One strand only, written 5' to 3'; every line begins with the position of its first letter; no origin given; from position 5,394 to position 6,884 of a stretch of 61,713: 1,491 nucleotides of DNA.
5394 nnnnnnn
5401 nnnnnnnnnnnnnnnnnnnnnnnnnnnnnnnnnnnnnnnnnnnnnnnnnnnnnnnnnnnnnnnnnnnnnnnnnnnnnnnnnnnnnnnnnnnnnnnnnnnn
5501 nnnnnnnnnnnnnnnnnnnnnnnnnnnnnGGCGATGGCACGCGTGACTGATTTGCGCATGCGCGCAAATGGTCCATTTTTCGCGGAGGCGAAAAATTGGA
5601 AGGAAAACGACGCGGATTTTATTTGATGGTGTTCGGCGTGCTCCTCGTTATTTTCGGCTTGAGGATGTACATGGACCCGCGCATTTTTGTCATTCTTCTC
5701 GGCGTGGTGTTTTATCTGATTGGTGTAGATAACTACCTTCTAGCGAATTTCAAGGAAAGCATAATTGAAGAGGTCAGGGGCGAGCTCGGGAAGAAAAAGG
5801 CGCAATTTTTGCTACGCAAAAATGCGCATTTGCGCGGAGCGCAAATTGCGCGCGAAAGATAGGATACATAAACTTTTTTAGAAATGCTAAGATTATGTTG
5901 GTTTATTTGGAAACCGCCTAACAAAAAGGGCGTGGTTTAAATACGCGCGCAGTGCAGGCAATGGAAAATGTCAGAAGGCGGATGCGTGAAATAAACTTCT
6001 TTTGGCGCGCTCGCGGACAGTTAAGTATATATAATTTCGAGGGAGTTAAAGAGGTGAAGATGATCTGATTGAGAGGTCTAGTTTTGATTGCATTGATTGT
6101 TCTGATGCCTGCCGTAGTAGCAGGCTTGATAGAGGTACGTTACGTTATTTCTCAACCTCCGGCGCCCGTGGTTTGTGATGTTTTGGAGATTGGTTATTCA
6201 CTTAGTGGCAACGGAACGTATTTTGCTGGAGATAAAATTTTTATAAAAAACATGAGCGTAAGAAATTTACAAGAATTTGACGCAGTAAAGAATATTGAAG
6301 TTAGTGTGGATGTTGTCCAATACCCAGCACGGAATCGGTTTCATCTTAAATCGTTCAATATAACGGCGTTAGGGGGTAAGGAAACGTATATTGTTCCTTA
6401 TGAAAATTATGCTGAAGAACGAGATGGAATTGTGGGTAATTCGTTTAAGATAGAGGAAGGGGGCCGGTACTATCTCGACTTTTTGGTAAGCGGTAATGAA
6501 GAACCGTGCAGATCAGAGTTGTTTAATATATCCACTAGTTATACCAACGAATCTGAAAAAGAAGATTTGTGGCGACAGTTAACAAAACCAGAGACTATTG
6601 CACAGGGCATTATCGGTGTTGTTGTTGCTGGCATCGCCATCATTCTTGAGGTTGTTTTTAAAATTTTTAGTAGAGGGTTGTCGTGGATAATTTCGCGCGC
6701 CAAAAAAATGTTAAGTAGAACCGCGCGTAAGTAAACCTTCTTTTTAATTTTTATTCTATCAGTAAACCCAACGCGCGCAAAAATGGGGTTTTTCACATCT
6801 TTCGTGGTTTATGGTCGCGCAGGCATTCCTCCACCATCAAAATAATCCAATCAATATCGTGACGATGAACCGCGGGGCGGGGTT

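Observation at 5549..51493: Dispersed family of ~50-nt double-hairpin palindromic elements with compensatory stem changes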

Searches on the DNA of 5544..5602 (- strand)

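Call 48: build_rna_model(alignment_id=A4, structure=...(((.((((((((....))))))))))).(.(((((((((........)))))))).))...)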
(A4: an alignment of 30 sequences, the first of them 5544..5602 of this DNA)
Model R1 built from alignment A4 (30 sequences, 64 columns); structure: as given.
model positions 59; base pairs 21; branch points 1; effective number of sequences 6.6; information 0.946 bits per position. Calibrated on 0.2 Mb of random sequence (short: E-values are rough).
structure used (alignment columns):
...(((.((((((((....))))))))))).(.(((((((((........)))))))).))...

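Call 49: search_with_rna_model(model_id=R1, sources=[window, L001, L002, L003, L004, L005, L006, L007, L008, L009, L010, L011, L012, L013, L014, L015, L016, L017, L018, L019, L020, L021, L025, L027, L028], max_evalue=1)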
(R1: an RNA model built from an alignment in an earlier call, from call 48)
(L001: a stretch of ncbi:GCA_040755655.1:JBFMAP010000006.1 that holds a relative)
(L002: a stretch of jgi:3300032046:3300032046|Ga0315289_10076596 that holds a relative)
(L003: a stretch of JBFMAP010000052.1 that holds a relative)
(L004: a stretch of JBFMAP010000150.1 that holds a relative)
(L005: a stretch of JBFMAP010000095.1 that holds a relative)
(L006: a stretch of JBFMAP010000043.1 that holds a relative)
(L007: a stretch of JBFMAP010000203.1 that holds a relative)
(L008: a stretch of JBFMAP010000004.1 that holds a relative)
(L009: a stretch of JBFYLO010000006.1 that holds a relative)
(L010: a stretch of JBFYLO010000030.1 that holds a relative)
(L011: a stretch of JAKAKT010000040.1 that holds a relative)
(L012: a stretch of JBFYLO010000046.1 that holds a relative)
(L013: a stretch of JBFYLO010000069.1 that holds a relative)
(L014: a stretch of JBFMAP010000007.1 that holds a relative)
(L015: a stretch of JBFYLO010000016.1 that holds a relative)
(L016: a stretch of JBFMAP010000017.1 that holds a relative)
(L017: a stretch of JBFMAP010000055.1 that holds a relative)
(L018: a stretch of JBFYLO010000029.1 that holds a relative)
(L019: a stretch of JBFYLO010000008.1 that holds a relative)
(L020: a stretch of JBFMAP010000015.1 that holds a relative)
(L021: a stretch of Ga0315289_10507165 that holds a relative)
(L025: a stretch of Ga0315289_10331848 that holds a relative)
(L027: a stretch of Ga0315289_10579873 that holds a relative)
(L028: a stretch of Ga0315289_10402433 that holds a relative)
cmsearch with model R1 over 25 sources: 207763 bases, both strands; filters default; matches with E-value up to 1: 84.
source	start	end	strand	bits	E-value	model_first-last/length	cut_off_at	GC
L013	5403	5461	+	78.7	9.2e-14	1-59/59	no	0.42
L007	554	612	+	78.2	1.2e-13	1-59/59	no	0.47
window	40137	40196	+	77.6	1.6e-13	1-59/59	no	0.5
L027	84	141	-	76.2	3e-13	1-59/59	no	0.47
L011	1811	1868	+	76.1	3.1e-13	1-59/59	no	0.45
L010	1919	1980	-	74.7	5.9e-13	1-59/59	no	0.52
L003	1629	1687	-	74.7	6.1e-13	1-59/59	no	0.47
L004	241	299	+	74.3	7.2e-13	1-59/59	no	0.42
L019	1913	1973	+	74.1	7.8e-13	1-59/59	no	0.49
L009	7889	7949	+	74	8.2e-13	1-59/59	no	0.51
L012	1573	1634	+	74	8.2e-13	1-59/59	no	0.5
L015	6843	6904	+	74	8.2e-13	1-59/59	no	0.5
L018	46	107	+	74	8.2e-13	1-59/59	no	0.5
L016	3455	3513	+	73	1.3e-12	1-59/59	no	0.46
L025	392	453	+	72.3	1.9e-12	1-59/59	no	0.45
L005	1845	1900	+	72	2.1e-12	1-59/59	no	0.43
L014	5952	6011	-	71.8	2.3e-12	1-59/59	no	0.48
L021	590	645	+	71.7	2.5e-12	1-59/59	no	0.45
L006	2530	2587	+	71.3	2.9e-12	1-59/59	no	0.45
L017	4650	4705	-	70.3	4.6e-12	1-59/59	no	0.48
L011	1562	1620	-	69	8.5e-12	1-59/59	no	0.49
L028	438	493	-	68.9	9e-12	1-59/59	no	0.48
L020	1325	1384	+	67.7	1.6e-11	1-59/59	no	0.5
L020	1395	1457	+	67.1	2.1e-11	1-59/59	no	0.46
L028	514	575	-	65.9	3.7e-11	1-59/59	no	0.47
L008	2394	2449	-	64.1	8.6e-11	1-59/59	no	0.45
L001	18297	18358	+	59.5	7.4e-10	1-59/59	no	0.5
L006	2974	3033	-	57.3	2.1e-09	1-59/59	no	0.42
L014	5952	6011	+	56.3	3.3e-09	1-59/59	no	0.48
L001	18297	18357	-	56.3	3.3e-09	1-59/59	no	0.49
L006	2974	3033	+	56.1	3.7e-09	1-59/59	no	0.42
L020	1325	1384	-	55.6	4.8e-09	1-59/59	no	0.5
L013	5403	5461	-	55.2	5.7e-09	1-59/59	no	0.42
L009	7889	7949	-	55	6.2e-09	1-59/59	no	0.51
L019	1913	1973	-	54.6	7.5e-09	1-59/59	no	0.49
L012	1573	1634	-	54.5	7.9e-09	1-59/59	no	0.5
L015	6843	6904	-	54.5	7.9e-09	1-59/59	no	0.5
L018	46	107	-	54.5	7.9e-09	1-59/59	no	0.5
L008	2394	2449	+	54.4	8.3e-09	1-59/59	no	0.45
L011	1562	1620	+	54.2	8.8e-09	1-59/59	no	0.49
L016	7601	7661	+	53.8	1.1e-08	1-59/59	no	0.49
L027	84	141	+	53.4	1.3e-08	1-59/59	no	0.47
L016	3455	3513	-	53.4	1.3e-08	1-59/59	no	0.46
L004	241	299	-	53.1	1.5e-08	1-59/59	no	0.42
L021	590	645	-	53.1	1.5e-08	1-59/59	no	0.45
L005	1845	1900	-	53.1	1.5e-08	1-59/59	no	0.43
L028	438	493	+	53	1.6e-08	1-59/59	no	0.48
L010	1919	1980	+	52.9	1.6e-08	1-59/59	no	0.52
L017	4650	4705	+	52.9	1.6e-08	1-59/59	no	0.48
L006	2530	2587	-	51.4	3.4e-08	1-59/59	no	0.45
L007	554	612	-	51.4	3.4e-08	1-59/59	no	0.47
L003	1629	1687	+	50.6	4.9e-08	1-59/59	no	0.47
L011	1811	1868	-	50.3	5.6e-08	1-59/59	no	0.45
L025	392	453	-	47.2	2.5e-07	1-59/59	no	0.45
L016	7601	7661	-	46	4.3e-07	1-59/59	no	0.49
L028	514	575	+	45.1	6.4e-07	1-59/59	no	0.47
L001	9684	9740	-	44.1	1e-06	1-59/59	no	0.53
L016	7727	7784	+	43.9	1.1e-06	1-59/59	no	0.5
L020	1395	1457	-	42.7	2e-06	1-59/59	no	0.46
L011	1633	1691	-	42.3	2.4e-06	1-59/59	no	0.54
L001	18174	18230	+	42.3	2.4e-06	1-59/59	no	0.53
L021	658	717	-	38.4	1.5e-05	1-59/59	no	0.52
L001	18173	18230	-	38.2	1.6e-05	1-59/59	no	0.52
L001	9684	9740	+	37.8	2e-05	1-59/59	no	0.53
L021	550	586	+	34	0.00012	1-59/59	no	0.46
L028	377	430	-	33.2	0.00017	1-59/59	no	0.44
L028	377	434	+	26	0.0051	1-59/59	no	0.45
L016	7727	7800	-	25.7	0.0057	1-59/59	no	0.5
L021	716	760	+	25.5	0.0063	1-59/59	no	0.47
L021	689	714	+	22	0.033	31-56/59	no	0.42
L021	728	760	-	21.8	0.036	1-59/59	no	0.45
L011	1664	1684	+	16.7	0.4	7-26/59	no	0.33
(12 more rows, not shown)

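Call 54: search_with_rna_model(model_id=R1, source=window, filters=off, max_evalue=10)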
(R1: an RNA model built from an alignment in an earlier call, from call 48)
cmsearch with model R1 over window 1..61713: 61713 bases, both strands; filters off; matches with E-value up to 10: 16.
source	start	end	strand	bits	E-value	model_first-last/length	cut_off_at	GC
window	40137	40196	+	77.5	4.7e-14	1-59/59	no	0.5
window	51441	51496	+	68.1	3.9e-12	1-59/59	no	0.52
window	5544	5602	-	64.2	2.5e-11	1-59/59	no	0.49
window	5799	5852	+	53.1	4.5e-09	1-59/59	no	0.54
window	40137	40196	-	51.8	8.1e-09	1-59/59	no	0.5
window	51441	51496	-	51.6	9e-09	1-59/59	no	0.52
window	5799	5852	-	49.4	2.6e-08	1-59/59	no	0.54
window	22705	22763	+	48.8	3.4e-08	1-59/59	no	0.53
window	50992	51049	+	44.1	3.1e-07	1-59/59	no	0.53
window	5544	5602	+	38.6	4.1e-06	1-59/59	no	0.49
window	50993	51049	-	37.7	6.2e-06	1-59/59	no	0.54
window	22705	22764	-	30.1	0.00022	1-59/59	no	0.53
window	22770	22799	-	18.4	0.053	1-59/59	no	0.63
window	22768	22799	+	17.9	0.067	1-59/59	no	0.59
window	4131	4173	-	12.3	0.92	1-59/59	no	0.4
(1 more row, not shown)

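Call 92: search_with_rna_model(model_id=R1, sources=[L034, L035, L036, L037, L038, L039, L040, L041], max_evalue=1)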
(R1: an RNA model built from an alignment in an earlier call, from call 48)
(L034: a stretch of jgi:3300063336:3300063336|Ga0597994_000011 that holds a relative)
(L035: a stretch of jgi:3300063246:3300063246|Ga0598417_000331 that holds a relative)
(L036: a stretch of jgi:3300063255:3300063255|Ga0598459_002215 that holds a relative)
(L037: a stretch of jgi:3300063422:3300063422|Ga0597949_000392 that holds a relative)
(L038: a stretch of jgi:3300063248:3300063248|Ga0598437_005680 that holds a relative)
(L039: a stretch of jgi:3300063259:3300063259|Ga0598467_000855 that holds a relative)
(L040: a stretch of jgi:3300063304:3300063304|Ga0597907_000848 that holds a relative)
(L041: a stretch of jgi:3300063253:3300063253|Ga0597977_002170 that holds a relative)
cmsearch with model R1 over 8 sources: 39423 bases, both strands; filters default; matches with E-value up to 1: 0.
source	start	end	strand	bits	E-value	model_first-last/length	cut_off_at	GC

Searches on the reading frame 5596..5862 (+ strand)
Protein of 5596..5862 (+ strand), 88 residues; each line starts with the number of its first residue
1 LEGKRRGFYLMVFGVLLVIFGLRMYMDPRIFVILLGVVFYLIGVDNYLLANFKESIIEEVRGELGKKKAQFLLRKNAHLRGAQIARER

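Call 9: search_protein_families(library=pfam, proteins=[window:5596-5862:+])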
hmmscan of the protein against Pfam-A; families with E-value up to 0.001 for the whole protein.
window:5596-5862:+ (88 aa): 0 families

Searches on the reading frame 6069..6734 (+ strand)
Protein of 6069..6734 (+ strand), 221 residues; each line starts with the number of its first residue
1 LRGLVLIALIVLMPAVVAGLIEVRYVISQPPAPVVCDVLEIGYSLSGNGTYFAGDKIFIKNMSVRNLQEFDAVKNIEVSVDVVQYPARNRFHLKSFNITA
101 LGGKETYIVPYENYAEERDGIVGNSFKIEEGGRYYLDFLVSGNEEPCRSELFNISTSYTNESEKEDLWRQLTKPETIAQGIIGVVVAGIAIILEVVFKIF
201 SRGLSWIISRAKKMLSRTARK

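Call 68: search_protein_families(library=pfam, proteins=[window:6069-6734:+], max_evalue=0.00001)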
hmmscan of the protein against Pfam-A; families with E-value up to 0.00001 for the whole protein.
window:6069-6734:+ (221 aa): 0 families

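Call 87: search_protein_families(library=ncbifam, proteins=[window:6069-6734:+], max_evalue=0.001)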
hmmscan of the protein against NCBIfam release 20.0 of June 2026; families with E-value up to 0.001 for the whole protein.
window:6069-6734:+ (221 aa): 0 families
